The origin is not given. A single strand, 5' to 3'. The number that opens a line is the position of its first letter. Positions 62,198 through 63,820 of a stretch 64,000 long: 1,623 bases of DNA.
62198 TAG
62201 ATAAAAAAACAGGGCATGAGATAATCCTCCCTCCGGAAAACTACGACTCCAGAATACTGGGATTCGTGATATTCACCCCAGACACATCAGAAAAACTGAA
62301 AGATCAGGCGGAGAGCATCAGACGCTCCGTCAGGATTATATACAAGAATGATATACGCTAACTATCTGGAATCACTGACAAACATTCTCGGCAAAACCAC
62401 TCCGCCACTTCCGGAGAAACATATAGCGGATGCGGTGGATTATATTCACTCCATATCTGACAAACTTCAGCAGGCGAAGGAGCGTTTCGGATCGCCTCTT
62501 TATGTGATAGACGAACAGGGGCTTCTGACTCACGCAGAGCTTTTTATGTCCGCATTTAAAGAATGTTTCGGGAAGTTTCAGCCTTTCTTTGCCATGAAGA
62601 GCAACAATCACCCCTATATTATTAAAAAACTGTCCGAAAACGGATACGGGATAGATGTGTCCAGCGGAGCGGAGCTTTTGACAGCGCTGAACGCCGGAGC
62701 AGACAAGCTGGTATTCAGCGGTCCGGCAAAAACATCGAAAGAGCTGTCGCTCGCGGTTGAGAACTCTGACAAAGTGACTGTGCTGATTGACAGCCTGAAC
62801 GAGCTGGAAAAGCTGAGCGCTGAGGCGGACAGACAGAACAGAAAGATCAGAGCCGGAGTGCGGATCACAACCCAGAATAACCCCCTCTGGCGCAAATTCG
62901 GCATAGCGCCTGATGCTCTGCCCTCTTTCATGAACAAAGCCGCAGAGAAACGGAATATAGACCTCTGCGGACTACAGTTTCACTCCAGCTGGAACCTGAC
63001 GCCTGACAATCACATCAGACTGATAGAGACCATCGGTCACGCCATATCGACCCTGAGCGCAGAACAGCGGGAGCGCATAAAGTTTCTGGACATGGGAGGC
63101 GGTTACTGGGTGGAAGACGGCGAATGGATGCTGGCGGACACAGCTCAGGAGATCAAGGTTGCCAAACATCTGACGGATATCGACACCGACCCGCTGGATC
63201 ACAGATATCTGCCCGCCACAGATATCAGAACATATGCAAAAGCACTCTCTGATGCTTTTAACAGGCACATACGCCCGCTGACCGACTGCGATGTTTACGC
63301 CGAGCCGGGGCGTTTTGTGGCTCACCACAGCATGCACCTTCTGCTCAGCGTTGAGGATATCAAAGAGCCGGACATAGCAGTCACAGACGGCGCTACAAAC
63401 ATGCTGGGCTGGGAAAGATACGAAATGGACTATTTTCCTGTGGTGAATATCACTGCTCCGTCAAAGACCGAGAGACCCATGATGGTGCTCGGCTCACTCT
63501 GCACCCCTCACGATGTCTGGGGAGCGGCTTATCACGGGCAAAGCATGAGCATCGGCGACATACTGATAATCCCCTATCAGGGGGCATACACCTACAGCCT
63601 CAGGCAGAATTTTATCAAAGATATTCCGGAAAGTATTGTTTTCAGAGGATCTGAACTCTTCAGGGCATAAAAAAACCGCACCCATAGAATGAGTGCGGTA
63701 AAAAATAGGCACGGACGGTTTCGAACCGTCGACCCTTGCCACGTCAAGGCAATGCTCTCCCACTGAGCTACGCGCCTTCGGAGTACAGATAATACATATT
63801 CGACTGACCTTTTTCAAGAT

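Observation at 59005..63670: TetR-gated four-gene cluster: AdoMetDC-like proenzyme, FemAB/CelD-like transferase, ATP-grasp ligase and fold-III PLP decarboxylase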

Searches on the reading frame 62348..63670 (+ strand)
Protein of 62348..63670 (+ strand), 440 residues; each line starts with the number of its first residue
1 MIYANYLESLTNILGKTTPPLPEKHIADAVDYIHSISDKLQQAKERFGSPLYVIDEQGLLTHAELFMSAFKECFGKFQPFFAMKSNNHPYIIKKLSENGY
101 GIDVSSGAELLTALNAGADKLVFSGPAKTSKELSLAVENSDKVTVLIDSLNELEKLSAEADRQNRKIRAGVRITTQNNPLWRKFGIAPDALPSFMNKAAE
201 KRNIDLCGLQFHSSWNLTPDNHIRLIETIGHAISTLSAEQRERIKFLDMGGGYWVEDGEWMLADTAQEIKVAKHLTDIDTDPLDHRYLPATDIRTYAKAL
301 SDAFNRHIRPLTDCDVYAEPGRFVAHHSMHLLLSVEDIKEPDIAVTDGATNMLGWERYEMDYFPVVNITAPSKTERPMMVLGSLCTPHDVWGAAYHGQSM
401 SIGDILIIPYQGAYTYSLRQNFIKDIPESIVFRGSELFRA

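Call 4: search_protein_families(library=pfam, proteins=[window:62348-63670:+], max_evalue=0.01)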
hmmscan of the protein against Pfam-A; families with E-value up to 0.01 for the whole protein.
window:62348-63670:+ (440 aa): 3 families
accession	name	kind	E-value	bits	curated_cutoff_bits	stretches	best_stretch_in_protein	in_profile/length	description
PF02784.22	Orn_Arg_deC_N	-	7.6e-33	114.3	23.4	1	67-325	8-246/247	Pyridoxal-dependent decarboxylase, pyridoxal binding domain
PF01168.26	Ala_racemase_N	-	5.4e-09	36.5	24.1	1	104-237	53-182/220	Alanine racemase, N-terminal domain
PF00278.28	Orn_DAP_Arg_deC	-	2.2e-06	28.3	23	1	284-411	5-94/95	Pyridoxal-dependent decarboxylase, C-terminal sheet domain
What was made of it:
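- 62348..63670 (+): Fold-III PLP-dependent decarboxylase (PLP-Lys K84 at 62597-62599; active-site loop C385-T-P-H-D389 at 63500-63514). PF02784 7.6e-33 (call 4).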

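Call 5: search_protein_families(library=ncbifam, proteins=[window:62348-63670:+], max_evalue=0.01)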
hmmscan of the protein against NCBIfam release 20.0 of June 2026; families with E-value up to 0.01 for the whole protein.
window:62348-63670:+ (440 aa): 9 families
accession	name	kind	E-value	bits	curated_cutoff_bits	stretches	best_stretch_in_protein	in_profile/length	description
TIGR01048.1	lysA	equivalog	1.1e-44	152.6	297.9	2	38-256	14-241/417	diaminopimelate decarboxylase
TIGR03099.1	dCO2ase_PEP1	hypoth_equivalog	4.2e-27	95.2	478.45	2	39-255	14-237/398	pyridoxal-dependent decarboxylase, exosortase A system-associated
NF041039.1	FslC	exception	2.1e-20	72.9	500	1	38-431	17-402/418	rhizoferrin biosystnesis N-citrylornithine decarboxylase FslC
NF006515.0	PRK08961.1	equivalog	1.5e-17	62.8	802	2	21-256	476-709/861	bifunctional aspartate kinase/diaminopimelate decarboxylase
NF052544.1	OrLyDeCDokD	equivalog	2.6e-12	46.1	700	1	40-175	33-168/461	ornithine/lysine decarboxylase DokD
TIGR01047.1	nspC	equivalog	2.8e-08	32.6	409.05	1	49-263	3-212/380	carboxynorspermidine decarboxylase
NF003763.0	PRK05354.1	equivalog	1e-05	24.3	369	1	69-185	88-224/636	biosynthetic arginine decarboxylase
TIGR01273.1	speA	equivalog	4.9e-05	22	624.1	1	74-181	88-205/624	arginine decarboxylase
TIGR00044.1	TIGR00044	hypoth_equivalog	0.0051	16.4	106.25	0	122-250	78-203/229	YggS family pyridoxal phosphate-dependent enzyme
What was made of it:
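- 62348..63670 (+): Below the LysA, NspC and FslC cutoffs (call 5).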

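Call 24: search_solved_structures(query=window:62348-63667:+, max_evalue=0.0001, show_alignments=1)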
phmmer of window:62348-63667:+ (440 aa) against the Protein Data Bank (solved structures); distinct sequences matched with E-value up to 0.0001: 40.
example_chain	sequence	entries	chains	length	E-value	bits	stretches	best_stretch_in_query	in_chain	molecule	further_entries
6knh_A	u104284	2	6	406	6e-22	81.2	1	52-256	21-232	Probable diaminopimelate decarboxylase protein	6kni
6knk_A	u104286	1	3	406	4.1e-21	78.4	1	52-256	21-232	Probable diaminopimelate decarboxylase protein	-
1twi_A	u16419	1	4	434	2.1e-20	76.1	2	43-180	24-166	Diaminopimelate decarboxylase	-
1tuf_A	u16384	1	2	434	2.2e-20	76.1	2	43-180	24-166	Diaminopimelate decarboxylase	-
2p3e_A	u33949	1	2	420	1.1e-19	73.8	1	34-255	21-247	Diaminopimelate decarboxylase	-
2yxx_A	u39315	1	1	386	4.3e-19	71.8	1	38-256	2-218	Diaminopimelate decarboxylase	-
7ru7_A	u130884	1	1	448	6.8e-19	71.1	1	43-419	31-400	L-glutamyl-[BtrI acyl-carrier protein] decarboxylase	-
2j66_A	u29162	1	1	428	6.8e-19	71.1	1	44-419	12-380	BTRK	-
7kh2_A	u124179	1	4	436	1.7e-18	69.8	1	24-432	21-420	N-citrylornithine decarboxylase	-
2plj_A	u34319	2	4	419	3.6e-18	68.8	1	40-256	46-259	lysine/ornithine decarboxylase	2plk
3n2b_A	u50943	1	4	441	6e-17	64.7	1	43-255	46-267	Diaminopimelate decarboxylase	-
3vab_A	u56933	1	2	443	8.2e-15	57.7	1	32-254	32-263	Diaminopimelate decarboxylase 1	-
4xg1_A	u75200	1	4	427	1.6e-14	56.7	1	40-256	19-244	Diaminopimelate decarboxylase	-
1njj_A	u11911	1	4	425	6.2e-14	54.8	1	48-254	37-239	ornithine decarboxylase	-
1f3t_A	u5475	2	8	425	6.2e-14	54.8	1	48-254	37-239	ORNITHINE DECARBOXYLASE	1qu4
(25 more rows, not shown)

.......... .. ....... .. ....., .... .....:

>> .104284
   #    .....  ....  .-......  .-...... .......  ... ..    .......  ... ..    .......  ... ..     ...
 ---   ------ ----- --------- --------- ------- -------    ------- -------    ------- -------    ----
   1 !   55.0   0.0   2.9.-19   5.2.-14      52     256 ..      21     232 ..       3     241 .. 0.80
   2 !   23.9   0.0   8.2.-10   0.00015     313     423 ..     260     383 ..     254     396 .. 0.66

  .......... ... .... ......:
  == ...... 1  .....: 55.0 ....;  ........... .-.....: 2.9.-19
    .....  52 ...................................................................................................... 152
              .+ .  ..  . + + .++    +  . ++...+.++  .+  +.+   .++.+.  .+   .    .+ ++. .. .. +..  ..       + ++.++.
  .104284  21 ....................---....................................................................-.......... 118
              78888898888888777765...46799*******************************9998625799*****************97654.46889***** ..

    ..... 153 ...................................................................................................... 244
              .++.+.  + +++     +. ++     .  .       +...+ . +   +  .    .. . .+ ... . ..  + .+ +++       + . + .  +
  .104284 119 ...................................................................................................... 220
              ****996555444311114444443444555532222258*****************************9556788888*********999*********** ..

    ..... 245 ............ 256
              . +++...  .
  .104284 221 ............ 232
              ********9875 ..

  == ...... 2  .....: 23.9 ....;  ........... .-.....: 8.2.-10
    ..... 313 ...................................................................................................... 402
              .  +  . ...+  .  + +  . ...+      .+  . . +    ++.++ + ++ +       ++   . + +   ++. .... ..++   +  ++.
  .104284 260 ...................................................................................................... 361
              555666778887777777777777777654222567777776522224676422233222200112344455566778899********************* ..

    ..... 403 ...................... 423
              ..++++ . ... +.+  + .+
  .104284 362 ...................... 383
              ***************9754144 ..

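Call 42: search_protein_families(library=padloc, proteins=[window:62348-63670:+], max_evalue=0.01)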
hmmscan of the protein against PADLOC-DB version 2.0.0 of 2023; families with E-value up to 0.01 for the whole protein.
window:62348-63670:+ (440 aa): 0 families

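Call 72: search_solved_structures(query=A3, max_evalue=1e-10, show_alignments=4)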
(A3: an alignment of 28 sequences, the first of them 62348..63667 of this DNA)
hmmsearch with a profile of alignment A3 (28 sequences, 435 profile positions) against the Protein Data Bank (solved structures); distinct sequences matched with E-value up to 1e-10: 46.
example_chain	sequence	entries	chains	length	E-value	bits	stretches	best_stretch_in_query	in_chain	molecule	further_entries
7kh2_A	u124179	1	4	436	5.9e-39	137.2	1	38-254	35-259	N-citrylornithine decarboxylase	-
6knh_A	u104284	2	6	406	1.9e-36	128.9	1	48-254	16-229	Probable diaminopimelate decarboxylase protein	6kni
2p3e_A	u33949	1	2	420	2.2e-36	128.7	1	41-254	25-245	Diaminopimelate decarboxylase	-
7ru7_A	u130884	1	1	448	9.3e-36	126.7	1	40-254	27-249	L-glutamyl-[BtrI acyl-carrier protein] decarboxylase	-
2j66_A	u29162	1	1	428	1.1e-35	126.4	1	41-254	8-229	BTRK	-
6knk_A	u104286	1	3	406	2.7e-35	125.1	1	48-254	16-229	Probable diaminopimelate decarboxylase protein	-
2yxx_A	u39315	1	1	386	5e-32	114.4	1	40-265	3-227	Diaminopimelate decarboxylase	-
1twi_A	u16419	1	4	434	6.8e-32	113.9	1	42-253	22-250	Diaminopimelate decarboxylase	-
1tuf_A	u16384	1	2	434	6.9e-32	113.9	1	42-253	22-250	Diaminopimelate decarboxylase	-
3n2b_A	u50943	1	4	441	2.7e-30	108.7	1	41-254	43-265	Diaminopimelate decarboxylase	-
3c5q_A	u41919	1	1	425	4.4e-28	101.3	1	40-254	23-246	Diaminopimelate decarboxylase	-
2qgh_A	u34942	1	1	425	4.8e-28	101.2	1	40-254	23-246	Diaminopimelate decarboxylase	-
2plj_A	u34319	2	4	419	1.2e-27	99.9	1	40-255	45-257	lysine/ornithine decarboxylase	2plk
1njj_A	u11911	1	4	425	4.6e-27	98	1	47-254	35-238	ornithine decarboxylase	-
1f3t_A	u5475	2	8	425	4.8e-27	98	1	47-254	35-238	ORNITHINE DECARBOXYLASE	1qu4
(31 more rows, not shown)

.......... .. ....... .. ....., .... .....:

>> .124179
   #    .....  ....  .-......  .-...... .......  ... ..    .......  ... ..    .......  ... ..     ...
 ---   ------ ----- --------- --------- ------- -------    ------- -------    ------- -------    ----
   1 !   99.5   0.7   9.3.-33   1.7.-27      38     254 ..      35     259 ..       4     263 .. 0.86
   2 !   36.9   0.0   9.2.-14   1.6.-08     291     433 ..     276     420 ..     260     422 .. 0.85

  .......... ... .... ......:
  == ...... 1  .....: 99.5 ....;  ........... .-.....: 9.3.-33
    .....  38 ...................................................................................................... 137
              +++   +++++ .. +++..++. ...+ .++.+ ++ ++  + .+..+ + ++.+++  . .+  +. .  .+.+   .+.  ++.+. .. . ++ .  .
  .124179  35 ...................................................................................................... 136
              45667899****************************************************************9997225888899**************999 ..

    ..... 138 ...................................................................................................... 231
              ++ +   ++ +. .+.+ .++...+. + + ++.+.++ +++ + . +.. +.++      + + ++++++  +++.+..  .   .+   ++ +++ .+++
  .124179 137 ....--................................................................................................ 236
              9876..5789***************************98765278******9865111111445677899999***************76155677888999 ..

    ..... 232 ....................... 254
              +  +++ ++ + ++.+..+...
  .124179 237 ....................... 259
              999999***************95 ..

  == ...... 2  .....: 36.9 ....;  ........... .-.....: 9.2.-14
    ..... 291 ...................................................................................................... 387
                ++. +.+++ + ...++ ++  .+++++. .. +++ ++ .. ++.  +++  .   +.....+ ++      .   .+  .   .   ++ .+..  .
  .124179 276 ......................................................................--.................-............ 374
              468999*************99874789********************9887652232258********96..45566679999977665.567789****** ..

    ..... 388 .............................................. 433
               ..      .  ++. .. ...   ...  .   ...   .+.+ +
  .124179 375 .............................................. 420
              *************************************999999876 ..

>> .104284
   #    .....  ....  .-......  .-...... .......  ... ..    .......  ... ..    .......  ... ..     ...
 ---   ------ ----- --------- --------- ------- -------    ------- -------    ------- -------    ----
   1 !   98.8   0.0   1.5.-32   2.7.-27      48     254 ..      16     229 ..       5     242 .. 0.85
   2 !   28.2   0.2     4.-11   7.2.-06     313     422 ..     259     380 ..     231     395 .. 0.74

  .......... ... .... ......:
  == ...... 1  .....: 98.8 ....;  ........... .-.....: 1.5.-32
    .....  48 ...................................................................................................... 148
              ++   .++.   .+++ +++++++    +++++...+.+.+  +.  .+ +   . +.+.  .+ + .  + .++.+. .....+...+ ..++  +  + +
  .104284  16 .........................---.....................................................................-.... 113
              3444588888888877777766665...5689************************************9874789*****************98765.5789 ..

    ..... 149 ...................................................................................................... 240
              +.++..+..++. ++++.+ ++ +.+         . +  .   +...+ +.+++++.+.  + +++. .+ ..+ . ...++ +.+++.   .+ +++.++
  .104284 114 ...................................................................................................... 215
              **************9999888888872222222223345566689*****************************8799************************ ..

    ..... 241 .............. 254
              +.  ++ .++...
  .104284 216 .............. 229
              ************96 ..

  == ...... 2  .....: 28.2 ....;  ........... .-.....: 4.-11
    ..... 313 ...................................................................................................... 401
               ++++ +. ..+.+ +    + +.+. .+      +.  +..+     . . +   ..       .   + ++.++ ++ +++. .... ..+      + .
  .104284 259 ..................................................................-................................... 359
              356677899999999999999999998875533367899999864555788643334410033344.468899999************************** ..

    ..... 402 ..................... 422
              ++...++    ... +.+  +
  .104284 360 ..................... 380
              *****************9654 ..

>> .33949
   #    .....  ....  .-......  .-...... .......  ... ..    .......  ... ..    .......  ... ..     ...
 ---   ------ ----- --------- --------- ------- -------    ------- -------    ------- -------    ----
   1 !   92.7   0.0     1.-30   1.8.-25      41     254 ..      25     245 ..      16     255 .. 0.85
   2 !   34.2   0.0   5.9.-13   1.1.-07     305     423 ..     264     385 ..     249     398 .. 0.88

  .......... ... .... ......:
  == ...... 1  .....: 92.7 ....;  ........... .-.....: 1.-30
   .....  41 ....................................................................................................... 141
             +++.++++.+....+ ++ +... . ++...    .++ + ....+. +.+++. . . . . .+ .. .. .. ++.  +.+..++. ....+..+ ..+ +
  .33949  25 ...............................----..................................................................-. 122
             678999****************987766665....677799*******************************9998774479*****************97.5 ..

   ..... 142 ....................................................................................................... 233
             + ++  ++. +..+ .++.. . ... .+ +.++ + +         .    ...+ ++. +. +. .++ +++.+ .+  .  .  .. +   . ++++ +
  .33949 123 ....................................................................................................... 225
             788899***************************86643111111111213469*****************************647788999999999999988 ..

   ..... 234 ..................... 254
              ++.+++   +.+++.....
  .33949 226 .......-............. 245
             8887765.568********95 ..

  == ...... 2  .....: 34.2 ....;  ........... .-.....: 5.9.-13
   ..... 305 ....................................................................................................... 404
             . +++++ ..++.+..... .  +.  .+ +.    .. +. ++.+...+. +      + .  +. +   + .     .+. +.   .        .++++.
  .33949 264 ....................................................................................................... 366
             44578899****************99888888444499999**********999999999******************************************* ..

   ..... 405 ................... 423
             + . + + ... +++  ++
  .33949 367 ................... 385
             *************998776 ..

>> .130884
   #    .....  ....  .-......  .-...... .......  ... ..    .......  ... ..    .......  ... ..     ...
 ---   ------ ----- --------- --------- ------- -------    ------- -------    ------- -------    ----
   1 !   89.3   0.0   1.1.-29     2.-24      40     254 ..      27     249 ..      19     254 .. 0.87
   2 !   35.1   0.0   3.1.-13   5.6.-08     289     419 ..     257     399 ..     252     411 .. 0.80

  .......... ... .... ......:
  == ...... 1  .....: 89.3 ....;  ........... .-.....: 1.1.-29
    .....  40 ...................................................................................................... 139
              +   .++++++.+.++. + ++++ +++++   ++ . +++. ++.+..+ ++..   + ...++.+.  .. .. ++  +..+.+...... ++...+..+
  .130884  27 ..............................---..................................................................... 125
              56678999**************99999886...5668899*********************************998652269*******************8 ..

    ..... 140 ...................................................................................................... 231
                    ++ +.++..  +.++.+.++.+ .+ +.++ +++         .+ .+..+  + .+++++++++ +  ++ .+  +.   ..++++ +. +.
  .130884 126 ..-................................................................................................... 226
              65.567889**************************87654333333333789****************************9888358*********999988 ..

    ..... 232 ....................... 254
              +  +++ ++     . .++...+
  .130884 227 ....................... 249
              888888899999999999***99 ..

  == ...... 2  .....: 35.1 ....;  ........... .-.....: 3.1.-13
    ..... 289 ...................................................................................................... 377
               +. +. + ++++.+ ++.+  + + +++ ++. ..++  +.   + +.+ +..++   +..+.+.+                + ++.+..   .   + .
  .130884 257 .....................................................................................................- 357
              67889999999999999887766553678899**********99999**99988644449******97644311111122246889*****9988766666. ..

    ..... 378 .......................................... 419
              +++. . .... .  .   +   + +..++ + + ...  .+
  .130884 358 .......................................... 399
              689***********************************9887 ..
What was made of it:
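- On FslC / SbnH / BtrK-type decarboxylases of conjugated amino acids: These give the top profile hits (6e-39 to 9e-36), and the CTPxD loop is shared with SbnH and BtrK (call 72).
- Closest known: Ligate-then-decarboxylate modules: FslA/FslC. Same: The decarboxylase here is closest to exactly these enzymes and shares the CTPxD loop with SbnH and BtrK (call 72).
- The PLP decarboxylase is closest to FslC, SbnH and BtrK, shares their CTPxD loop, and falls below the LysA and NspC cutoffs (calls 5, 24, 72). The best profile match of the decarboxylase is FslC, followed by SbnH (call 72).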
